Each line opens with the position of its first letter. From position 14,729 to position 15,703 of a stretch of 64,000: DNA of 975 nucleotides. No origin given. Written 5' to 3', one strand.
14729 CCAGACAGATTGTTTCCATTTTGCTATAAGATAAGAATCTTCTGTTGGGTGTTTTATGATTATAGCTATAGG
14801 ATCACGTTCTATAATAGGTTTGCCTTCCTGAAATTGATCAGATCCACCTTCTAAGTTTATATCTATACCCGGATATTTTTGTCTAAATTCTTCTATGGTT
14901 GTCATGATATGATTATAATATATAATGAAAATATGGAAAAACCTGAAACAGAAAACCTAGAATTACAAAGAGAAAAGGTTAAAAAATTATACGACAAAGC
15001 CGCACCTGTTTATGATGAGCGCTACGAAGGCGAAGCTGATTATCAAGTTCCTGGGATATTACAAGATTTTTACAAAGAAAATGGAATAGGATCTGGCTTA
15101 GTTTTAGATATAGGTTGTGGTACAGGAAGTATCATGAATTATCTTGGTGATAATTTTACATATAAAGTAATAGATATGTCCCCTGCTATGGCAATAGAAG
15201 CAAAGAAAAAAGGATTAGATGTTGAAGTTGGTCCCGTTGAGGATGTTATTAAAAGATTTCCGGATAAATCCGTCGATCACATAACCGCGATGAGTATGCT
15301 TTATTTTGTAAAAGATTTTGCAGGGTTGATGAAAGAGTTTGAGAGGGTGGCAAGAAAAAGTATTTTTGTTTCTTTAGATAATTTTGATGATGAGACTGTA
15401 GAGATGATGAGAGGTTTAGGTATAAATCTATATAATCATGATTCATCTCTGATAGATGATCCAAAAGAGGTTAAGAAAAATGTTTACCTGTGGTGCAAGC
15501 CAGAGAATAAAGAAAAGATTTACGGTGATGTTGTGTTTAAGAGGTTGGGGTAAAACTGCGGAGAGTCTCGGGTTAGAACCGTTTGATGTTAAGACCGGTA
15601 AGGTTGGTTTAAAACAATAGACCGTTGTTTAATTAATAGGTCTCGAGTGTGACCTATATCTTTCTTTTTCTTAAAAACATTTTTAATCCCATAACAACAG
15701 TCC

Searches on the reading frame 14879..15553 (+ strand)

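Call 9: search_protein_families(library=pfam, proteins=[window:14879-15553:+], max_evalue=0.01)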
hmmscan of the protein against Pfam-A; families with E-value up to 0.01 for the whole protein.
window:14879-15553:+ (224 aa): 7 families
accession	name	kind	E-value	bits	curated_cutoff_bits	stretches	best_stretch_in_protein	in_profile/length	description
PF08241.18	Methyltransf_11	-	1.8e-14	54.6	21.2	1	76-160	1-89/95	Methyltransferase domain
PF13649.12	Methyltransf_25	-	4e-11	43.9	27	1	75-160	1-95/97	Methyltransferase domain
PF07021.18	MetW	-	2.6e-09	37.5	21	1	74-170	16-113/193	Methionine biosynthesis protein MetW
PF13489.12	Methyltransf_23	-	5.6e-08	33.1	27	1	70-159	21-109/164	Methyltransferase domain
PF08242.18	Methyltransf_12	-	7.9e-08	33.4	30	1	76-159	1-93/98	Methyltransferase domain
PF13847.12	Methyltransf_31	-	1.4e-07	31.7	27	1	75-170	7-113/145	Methyltransferase domain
PF01209.24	Ubie_methyltran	-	0.0087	15.9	20.1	0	31-160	6-145/233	ubiE/COQ5 methyltransferase family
